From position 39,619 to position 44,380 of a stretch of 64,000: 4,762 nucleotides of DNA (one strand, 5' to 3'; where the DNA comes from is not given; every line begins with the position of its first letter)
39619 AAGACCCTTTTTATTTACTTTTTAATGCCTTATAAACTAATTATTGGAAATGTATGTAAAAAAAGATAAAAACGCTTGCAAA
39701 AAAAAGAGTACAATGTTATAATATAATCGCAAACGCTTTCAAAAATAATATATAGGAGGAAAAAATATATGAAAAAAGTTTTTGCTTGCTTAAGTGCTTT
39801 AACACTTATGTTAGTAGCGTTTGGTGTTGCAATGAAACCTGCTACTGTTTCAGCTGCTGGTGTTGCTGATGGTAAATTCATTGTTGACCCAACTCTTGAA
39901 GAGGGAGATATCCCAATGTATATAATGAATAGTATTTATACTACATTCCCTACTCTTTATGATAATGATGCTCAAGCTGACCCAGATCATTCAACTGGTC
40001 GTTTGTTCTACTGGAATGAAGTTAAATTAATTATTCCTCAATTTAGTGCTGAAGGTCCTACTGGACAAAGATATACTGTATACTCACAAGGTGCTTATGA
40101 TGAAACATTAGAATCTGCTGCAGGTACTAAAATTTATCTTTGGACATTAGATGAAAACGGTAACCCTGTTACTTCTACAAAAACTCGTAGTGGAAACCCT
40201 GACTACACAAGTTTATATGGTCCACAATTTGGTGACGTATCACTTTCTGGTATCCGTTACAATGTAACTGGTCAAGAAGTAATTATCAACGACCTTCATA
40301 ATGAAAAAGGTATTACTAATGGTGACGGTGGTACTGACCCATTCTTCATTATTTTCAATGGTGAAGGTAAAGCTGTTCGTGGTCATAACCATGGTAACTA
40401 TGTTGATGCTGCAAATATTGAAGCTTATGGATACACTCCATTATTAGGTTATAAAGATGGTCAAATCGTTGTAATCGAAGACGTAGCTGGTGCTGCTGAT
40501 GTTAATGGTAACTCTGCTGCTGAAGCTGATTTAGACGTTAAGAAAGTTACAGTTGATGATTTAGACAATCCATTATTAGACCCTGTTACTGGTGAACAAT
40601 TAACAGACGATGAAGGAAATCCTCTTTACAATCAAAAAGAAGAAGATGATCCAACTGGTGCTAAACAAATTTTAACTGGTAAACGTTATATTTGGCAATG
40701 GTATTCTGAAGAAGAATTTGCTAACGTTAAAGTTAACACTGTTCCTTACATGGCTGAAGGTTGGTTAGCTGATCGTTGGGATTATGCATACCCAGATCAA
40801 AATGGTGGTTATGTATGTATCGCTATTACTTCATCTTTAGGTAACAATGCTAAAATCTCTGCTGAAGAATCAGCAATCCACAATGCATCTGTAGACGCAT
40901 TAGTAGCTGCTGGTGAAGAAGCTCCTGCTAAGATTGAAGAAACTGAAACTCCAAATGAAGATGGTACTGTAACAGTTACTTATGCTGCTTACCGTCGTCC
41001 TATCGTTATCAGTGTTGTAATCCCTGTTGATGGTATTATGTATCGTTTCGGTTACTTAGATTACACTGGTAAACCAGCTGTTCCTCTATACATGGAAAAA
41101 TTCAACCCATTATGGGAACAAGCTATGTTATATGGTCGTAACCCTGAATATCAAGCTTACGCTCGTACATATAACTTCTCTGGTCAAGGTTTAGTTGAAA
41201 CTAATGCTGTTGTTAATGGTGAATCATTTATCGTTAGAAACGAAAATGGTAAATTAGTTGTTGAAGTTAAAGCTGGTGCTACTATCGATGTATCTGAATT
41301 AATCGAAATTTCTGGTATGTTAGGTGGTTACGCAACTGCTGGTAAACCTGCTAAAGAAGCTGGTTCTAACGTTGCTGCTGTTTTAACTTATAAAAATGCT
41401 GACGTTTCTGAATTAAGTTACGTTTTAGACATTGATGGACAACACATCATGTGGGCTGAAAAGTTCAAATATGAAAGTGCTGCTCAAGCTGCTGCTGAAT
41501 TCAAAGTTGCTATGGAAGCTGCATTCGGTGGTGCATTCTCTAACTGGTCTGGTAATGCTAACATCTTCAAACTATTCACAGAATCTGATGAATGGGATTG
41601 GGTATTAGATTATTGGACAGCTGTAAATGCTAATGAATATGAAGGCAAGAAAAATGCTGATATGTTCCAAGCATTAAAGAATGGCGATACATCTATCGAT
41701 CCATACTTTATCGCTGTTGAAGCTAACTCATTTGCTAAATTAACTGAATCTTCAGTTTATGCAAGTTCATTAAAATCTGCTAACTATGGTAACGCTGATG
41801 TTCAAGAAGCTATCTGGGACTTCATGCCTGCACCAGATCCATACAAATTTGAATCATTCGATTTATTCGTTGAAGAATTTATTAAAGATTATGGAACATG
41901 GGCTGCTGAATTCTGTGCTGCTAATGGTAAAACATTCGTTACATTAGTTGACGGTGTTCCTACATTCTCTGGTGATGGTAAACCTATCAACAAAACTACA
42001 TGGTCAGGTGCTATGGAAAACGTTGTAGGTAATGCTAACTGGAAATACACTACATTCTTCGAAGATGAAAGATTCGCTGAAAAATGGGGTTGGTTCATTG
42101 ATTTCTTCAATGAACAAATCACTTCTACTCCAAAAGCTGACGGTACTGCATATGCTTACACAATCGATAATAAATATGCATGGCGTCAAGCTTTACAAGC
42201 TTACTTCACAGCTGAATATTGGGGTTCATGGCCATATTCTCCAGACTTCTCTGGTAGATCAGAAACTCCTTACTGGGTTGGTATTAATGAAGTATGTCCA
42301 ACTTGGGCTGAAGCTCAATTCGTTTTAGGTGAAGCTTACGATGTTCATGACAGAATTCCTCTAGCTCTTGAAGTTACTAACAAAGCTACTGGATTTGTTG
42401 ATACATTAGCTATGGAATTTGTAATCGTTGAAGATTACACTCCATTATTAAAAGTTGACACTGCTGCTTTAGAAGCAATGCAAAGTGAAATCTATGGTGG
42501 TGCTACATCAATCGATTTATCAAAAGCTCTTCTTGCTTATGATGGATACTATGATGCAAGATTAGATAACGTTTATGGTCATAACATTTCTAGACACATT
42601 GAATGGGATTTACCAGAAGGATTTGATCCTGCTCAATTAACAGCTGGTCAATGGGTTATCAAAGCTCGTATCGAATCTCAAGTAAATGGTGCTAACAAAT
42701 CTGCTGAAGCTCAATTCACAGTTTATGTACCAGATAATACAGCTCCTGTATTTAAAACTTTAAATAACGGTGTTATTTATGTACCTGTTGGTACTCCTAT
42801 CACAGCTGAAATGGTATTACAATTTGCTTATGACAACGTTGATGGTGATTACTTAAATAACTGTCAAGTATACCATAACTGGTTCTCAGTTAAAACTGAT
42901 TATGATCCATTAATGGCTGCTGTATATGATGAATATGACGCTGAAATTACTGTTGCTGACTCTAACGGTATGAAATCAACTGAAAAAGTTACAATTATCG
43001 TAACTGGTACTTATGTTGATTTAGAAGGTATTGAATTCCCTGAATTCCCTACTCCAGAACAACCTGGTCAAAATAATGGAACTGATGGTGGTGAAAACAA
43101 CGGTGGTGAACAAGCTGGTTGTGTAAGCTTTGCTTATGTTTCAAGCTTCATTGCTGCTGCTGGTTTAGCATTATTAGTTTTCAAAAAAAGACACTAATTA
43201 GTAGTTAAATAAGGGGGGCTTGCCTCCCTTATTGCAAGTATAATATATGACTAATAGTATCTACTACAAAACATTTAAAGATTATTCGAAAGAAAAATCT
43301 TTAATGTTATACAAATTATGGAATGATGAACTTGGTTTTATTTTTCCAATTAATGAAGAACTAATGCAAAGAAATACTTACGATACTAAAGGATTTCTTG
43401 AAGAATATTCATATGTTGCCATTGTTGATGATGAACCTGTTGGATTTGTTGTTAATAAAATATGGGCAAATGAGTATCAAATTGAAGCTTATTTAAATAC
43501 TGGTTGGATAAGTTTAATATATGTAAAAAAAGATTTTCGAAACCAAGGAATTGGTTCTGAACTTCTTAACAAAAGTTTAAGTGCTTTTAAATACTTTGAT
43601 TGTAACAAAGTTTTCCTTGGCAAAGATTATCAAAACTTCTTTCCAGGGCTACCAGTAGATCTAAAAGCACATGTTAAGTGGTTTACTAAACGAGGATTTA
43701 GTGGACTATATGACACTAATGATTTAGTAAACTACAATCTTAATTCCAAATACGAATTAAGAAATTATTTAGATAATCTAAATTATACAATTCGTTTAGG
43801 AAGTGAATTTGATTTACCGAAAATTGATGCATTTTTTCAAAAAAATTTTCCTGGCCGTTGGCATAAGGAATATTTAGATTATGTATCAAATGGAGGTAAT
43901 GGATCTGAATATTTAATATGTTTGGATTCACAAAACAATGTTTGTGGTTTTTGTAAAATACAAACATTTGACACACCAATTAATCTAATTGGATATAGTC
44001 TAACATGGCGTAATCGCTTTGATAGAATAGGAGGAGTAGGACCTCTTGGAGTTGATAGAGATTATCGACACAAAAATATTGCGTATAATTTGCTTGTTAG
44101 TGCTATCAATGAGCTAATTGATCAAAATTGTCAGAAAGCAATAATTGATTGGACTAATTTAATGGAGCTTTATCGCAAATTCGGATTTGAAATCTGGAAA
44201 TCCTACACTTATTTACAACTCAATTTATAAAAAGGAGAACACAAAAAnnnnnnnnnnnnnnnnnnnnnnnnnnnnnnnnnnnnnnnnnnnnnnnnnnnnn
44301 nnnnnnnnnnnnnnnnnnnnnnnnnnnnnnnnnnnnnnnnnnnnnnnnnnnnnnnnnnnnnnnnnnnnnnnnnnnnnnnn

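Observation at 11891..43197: Shared Gly-rich/Cys C-terminal tripartite tail on all five Sec-exported enzymes: candidate undescribed protein-sorting signal, no cognate processing enzyme in the window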

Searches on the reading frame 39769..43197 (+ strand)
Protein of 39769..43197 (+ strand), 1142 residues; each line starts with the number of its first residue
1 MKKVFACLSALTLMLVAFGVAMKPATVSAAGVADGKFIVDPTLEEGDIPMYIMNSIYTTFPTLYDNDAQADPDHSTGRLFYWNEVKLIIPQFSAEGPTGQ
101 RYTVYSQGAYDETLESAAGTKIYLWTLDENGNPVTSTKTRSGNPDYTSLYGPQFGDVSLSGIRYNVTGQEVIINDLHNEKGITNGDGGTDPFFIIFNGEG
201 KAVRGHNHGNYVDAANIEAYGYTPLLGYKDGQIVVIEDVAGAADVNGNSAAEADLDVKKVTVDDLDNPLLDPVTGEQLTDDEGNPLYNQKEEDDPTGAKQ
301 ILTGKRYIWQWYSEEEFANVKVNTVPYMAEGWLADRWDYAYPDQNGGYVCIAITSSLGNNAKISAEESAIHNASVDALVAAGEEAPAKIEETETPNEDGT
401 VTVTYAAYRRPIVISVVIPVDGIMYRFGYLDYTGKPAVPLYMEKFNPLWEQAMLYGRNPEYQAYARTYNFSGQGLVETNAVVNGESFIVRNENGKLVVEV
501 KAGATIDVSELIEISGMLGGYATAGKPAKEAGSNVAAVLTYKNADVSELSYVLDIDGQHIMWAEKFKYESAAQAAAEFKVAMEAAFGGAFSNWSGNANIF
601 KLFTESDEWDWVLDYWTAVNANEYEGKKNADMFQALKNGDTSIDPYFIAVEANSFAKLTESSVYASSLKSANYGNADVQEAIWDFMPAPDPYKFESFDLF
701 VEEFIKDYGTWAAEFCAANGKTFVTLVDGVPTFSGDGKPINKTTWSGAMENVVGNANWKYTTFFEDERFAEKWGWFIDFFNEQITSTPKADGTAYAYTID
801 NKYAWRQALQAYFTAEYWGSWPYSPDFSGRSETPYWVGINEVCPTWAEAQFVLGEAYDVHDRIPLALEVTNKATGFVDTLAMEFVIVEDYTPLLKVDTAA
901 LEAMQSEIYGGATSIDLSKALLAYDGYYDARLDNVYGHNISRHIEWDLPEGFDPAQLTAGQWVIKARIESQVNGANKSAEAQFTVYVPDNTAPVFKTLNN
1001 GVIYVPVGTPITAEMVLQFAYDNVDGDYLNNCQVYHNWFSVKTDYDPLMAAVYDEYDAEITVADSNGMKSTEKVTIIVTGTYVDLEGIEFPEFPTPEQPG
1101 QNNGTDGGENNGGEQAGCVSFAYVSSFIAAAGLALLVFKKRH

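Call 8: search_protein_families(library=ncbifam, proteins=[window:39769-43197:+], max_evalue=0.1)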
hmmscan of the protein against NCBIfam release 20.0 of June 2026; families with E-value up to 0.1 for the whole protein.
window:39769-43197:+ (1142 aa): 0 families

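Call 10: search_protein_families(library=pfam, proteins=[window:39769-43197:+], max_evalue=0.01)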
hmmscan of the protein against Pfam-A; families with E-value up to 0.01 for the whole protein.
window:39769-43197:+ (1142 aa): 0 families

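Call 47: find_homologous_proteins(query=window:39769-43197:+, max_evalue=0.00001)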
Query window:39769-43197:+ (1142 aa): 55 proteins with E <= 0.00001 among 8000 candidates.
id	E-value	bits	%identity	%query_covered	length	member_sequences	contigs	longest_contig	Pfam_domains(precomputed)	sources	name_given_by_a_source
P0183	0.0e+0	2413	90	100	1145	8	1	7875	-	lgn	-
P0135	0.0e+0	2318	86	100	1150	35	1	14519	-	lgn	-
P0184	0.0e+0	2252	84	100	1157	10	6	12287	-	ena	-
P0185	0.0e+0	2250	84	100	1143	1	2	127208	-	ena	-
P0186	0.0e+0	2066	78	100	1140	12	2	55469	-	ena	-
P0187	0.0e+0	1732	68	100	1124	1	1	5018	-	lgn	-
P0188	0.0e+0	1425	58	100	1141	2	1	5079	-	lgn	-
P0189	0.0e+0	1185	53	100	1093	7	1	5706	-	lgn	-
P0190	0.0e+0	1184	53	100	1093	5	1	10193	-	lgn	-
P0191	0.0e+0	1079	47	100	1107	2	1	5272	-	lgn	-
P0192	0.0e+0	1053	46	100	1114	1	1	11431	-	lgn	-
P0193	0.0e+0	1046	47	100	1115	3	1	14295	-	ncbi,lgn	-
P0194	0.0e+0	1044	46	100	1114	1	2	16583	-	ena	-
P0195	4.4e-295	1000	46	100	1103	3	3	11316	-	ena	-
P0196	3.8e-294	997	45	100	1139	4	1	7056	-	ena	-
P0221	8.8e-133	463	33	100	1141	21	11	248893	-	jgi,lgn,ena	-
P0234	8.5e-46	174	30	46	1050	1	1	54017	-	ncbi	-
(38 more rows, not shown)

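Call 49: find_encoding_contigs(protein=P0221, flank=10000, max_places=2)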
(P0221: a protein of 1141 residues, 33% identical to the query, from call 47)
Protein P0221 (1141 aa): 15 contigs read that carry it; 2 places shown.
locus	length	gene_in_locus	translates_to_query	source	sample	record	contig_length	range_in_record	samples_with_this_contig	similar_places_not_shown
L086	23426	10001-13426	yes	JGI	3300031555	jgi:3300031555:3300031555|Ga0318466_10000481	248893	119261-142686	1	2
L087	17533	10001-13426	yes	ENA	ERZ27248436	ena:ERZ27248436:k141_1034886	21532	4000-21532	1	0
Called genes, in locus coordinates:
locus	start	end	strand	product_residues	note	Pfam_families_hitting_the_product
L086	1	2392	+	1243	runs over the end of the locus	PF18952:DUF5696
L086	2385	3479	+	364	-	PF00528:BPD_transp_1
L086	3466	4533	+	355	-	PF00528:BPD_transp_1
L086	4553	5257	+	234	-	-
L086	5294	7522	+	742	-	PF09992:NAGPA, PF09479:Flg_new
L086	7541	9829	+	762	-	PF00933:Glyco_hydro_3, PF01182:Glucosamine_iso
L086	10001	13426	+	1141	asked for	-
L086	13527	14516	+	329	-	PF00583:Acetyltransf_1, PF13527:Acetyltransf_9 (faint), PF13673:Acetyltransf_10 (faint), PF13508:Acetyltransf_7, PF13880:Acetyltransf_13 (faint), PF00583:Acetyltransf_1 (weak)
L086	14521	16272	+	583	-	PF09479:Flg_new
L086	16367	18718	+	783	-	PF09479:Flg_new, PF18998:Flg_new_2 (faint), PF09479:Flg_new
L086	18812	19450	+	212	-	-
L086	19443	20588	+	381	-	PF07075:NamZ_N, PF20732:NamZ_C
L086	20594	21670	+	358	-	PF19200:MupG_N, PF05913:MupG_C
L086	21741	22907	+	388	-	PF03702:AnmK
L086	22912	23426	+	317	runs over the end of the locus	PF13580:SIS_2, PF22198:GKRP_SIS_2 (weak), PF22645:GKRP_SIS_N, PF01380:SIS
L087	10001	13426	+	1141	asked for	-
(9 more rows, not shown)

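Call 50: find_encoding_contigs(protein=P0234, flank=10000, max_places=1)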
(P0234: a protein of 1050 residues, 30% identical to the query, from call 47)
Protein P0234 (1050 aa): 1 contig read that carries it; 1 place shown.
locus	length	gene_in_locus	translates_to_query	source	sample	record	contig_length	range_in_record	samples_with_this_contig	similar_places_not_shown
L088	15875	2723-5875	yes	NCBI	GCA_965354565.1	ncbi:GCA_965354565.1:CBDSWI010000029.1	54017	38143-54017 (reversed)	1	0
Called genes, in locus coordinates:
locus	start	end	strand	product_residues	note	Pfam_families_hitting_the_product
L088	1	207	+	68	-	?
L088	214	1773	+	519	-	PF00933:Glyco_hydro_3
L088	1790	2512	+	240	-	PF01182:Glucosamine_iso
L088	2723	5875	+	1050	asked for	-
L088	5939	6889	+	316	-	PF00583:Acetyltransf_1, PF13673:Acetyltransf_10 (faint), PF13508:Acetyltransf_7 (weak)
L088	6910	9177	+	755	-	PF09479:Flg_new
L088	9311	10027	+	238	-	-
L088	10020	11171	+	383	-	PF07075:NamZ_N, PF20732:NamZ_C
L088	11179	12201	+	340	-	PF19200:MupG_N, PF05913:MupG_C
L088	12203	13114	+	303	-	PF00480:ROK (faint), PF01869:BcrAD_BadFG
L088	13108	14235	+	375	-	PF03702:AnmK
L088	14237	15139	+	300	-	PF13580:SIS_2 (weak), PF22198:GKRP_SIS_2 (weak), PF22645:GKRP_SIS_N, PF01380:SIS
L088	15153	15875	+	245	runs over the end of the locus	PF02129:Peptidase_S15 (faint), PF00561:Abhydrolase_1, PF12146:Hydrolase_4, PF12697:Abhydrolase_6, PF20408:Abhydrolase_11 (faint), PF12695:Abhydrolase_5 (faint)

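Call 68: search_solved_structures(query=window:39769-43197:+, max_evalue=1)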
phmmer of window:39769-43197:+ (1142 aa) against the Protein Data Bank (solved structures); distinct sequences matched with E-value up to 1: 2.
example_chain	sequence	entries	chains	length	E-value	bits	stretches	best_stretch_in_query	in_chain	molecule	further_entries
3m7n_D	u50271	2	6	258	0.067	14.1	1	6-47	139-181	Probable exosome complex exonuclease 1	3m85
2ba0_F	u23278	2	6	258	0.067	14.1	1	6-47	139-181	Archaeal exosome RNA binding protein RRP41 | Archaeal exosome complex exonuclease RRP41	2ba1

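Call 84: search_protein_families(library=pfam, proteins=[L086:4553-5257:+, L086:18812-19450:+], max_evalue=0.01)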
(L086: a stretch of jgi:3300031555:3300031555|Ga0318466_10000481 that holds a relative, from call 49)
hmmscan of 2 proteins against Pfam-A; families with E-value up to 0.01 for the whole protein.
L086:4553-5257:+ (234 aa): 0 families

L086:18812-19450:+ (212 aa): 0 families

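Call 85: predict_structure(alignment_id=A5)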
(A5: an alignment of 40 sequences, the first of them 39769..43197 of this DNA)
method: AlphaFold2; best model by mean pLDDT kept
length: 1142 residues; sequences in the alignment: 40
mean_pLDDT: 81.7   pTM: 0.58
mean pLDDT of the five models: 81.7, 81.0, 77.3, 77.1, 76.8
residues with pLDDT >= 90: 345; 70-90: 637; 50-70: 75; < 50: 85
segments of 3 or more residues with pLDDT < 50: 1-3, 7-31, 1086-1142
pLDDT, mean of each block of 10 residues (from residue 1): 48 40 30 70 90 90 84 79 93 91 92 83 94 94 90 82 96 93 85 95 93 92 94 94 94 92 88 85 86 88 93 95 94 96 94 87 92 94 90 87 90 95 91 76 94 94 90 74 82 79 84 78 88 94 79 82 71 88 78 73 85 90 73 88 86 90 73 85 78 81 92 89 83 81 87 87 91 89 79 72 89 84 80 69 71 77 89 80 88 81 82 84 84 80 88 85 88 77 83 84 85 86 79 67 87 89 82 87 54 39 32 25 30 35 32
secondary structure, 60 per line:
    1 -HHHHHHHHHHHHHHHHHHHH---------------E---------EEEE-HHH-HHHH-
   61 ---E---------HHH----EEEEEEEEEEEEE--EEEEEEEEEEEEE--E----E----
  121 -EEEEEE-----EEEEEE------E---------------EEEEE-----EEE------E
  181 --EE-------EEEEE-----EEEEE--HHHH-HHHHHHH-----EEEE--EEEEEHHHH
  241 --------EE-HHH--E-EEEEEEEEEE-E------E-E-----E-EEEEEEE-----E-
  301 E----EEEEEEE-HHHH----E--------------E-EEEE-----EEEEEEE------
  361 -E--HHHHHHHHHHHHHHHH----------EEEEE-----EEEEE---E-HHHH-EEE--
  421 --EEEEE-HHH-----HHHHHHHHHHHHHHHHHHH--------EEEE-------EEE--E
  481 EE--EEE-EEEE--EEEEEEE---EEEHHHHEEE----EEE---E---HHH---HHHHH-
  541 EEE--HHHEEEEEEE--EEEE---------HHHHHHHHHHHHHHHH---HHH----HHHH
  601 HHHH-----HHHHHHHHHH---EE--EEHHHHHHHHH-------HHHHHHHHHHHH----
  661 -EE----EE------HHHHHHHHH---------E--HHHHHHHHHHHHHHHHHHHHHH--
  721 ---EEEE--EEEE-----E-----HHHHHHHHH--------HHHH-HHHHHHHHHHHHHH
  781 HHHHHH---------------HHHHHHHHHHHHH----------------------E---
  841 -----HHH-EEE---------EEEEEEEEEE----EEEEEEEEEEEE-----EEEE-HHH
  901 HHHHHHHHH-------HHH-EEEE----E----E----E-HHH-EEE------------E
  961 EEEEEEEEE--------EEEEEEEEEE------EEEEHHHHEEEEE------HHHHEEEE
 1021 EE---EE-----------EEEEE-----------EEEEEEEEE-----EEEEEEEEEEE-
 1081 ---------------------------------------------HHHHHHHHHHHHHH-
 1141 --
elements in order (helices of 4 or more, strands of 3 or more residues): H2-21 E47-50 H56-59 E81-93 E96-108 E122-127 E133-138 E161-165 E171-173 E192-196 E202-206 H209-212 H214-220 E226-229 E232-236 H237-240 E259-268 E287-293 E306-312 H314-317 E339-342 E348-354 H365-380 E391-395 E401-405 H411-414 E416-418 E423-427 H437-455 E464-467 E475-477 E480-482 E485-487 E489-492 E495-501 E505-507 H508-511 E512-514 E519-521 H535-539 E541-543 E549-555 E558-561 H571-586 H597-604 H610-619 H629-637 H645-656 H676-684 H697-718 E724-727 E730-733 H745-753 H762-765 H767-786 H802-814 E850-852 E862-871 E876-887 E893-896 H898-909 E921-924 E945-947 E960-969 E978-987 E994-997 H998-1001 E1002-1006 H1013-1016 E1017-1022 E1039-1043 E1055-1063 E1069-1079 H1126-1139

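Call 87: fold_search(model_id=the predicted structure, library=pdb)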
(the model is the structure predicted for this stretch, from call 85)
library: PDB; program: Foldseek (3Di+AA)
matches with E <= 10: 1152; with E <= 0.001: 87
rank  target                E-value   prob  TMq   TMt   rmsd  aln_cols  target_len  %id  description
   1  6n2e_B                8.7e-06  1.00  0.09  0.18  16.6       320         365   14  Crystal Structure of Human Protocadherin-15 EC1-3 G16D N369D Q370N and Mouse Cadherin-23 EC1-2 T15E (released 2019-11-13)
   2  5t4n_A                1.3e-05  1.00  0.10  0.28  18.5       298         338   13  Crystal Structure of Human Protocadherin-15 EC3-5 D414A Variant (released 2017-02-22)
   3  5t9t_A                1.3e-05  1.00  0.10  0.18  15.5       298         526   10  Protocadherin Gamma B2 extracellular cadherin domains 1-5 (released 2016-10-19)
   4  5iry_A                1.4e-05  1.00  0.10  0.18  11.9       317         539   13  Crystal structure of human Desmocollin-1 ectodomain (released 2016-06-22)
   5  5v5x_B                1.5e-05  1.00  0.10  0.22  16.1       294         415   12  Protocadherin gammaB7 EC3-6 cis-dimer structure (released 2017-11-01)
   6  6mfo                  1.5e-05  0.99  0.09  0.21  16.2       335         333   15  Crystal Structure of Human Protocadherin-15 EC1-3 G16D N369D Q370N (released 2019-09-18)
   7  5t9t_B                1.6e-05  1.00  0.09  0.17  16.4       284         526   11  Protocadherin Gamma B2 extracellular cadherin domains 1-5 (released 2016-10-19)
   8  5v5x_D                1.7e-05  1.00  0.10  0.22  16.2       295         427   12  Protocadherin gammaB7 EC3-6 cis-dimer structure (released 2017-11-01)
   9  5szr_B                1.7e-05  1.00  0.10  0.21  15.7       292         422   11  Protocadherin Gamma B2 extracellular cadherin domains 3-6 (released 2016-10-19)
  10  6cv7                  1.7e-05  1.00  0.09  0.20  15.7       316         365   15  Mouse Protocadherin-15 Extracellular Cadherin Domains 1 through 3 (released 2018-08-01)
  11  5erp_B                1.8e-05  0.98  0.07  0.14  17.9       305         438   12  Crystal structure of human Desmocollin-2 ectodomain fragment EC2-5 (released 2016-06-15)
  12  4zps                  2.2e-05  1.00  0.09  0.25  15.8       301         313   13  Crystal Structure of Protocadherin Gamma A8 EC1-3 (released 2015-10-28)
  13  5iu9_A                2.5e-05  1.00  0.09  0.19  17.2       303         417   13  Crystal Structure of Zebrafish Protocadherin-19 EC1-4 (released 2016-11-02)
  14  6e6b_B                2.7e-05  1.00  0.10  0.16  15.2       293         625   11  Crystal structure of the Protocadherin GammaB4 extracellular domain (released 2019-04-10)
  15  5szl_C                3.5e-05  1.00  0.10  0.21  16.1       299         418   11  Protocadherin gamma A1 extracellular cadherin domains 1-4 (released 2016-10-19)
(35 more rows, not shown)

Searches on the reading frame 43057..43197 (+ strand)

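Call 9: search_protein_families(library=ncbifam, proteins=[window:43057-43197:+], max_evalue=10)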
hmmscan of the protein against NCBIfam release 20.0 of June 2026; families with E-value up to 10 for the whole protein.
window:43057-43197:+ (46 aa): 1 family
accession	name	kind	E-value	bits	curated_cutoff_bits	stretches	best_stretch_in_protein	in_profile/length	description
NF033846.1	Rumino_NPXTG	domain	0.058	13.7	23.5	1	27-46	11-30/30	NPXTG-anchored protein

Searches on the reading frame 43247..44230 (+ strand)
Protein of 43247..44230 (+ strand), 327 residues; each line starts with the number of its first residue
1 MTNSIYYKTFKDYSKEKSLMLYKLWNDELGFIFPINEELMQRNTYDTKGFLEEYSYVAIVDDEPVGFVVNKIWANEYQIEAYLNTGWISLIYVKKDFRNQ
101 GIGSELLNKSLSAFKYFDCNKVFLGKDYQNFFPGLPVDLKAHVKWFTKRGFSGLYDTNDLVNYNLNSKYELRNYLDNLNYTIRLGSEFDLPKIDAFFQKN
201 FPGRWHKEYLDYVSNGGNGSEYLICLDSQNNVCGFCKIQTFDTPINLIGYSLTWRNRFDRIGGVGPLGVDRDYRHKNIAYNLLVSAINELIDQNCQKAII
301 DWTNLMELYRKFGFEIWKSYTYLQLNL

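Call 20: search_protein_families(library=pfam, proteins=[window:43247-44230:+], max_evalue=0.01)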
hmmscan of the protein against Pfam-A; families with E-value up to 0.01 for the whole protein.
window:43247-44230:+ (327 aa): 7 families
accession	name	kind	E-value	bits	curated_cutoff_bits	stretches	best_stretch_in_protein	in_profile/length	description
PF00583.31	Acetyltransf_1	-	9.1e-21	74.7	20.7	2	22-130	5-104/116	Acetyltransferase (GNAT) family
PF13508.13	Acetyltransf_7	-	4.2e-17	62.7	27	2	54-151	4-82/84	Acetyltransferase (GNAT) domain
PF13673.13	Acetyltransf_10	-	6.2e-10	39.6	23.6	1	55-114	33-80/128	Acetyltransferase (GNAT) domain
PF13527.13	Acetyltransf_9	-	3.3e-05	24.3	25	0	246-316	57-126/127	Acetyltransferase (GNAT) domain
PF13880.12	Acetyltransf_13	-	4.2e-05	23.7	22.8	0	88-116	7-35/69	ESCO1/2 acetyl-transferase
PF17013.11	Acetyltransf_15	-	0.00075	19.4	35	0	90-116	77-104/210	Putative acetyl-transferase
PF08445.16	FR47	-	0.004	17.6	22.1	0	84-107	20-43/86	FR47-like protein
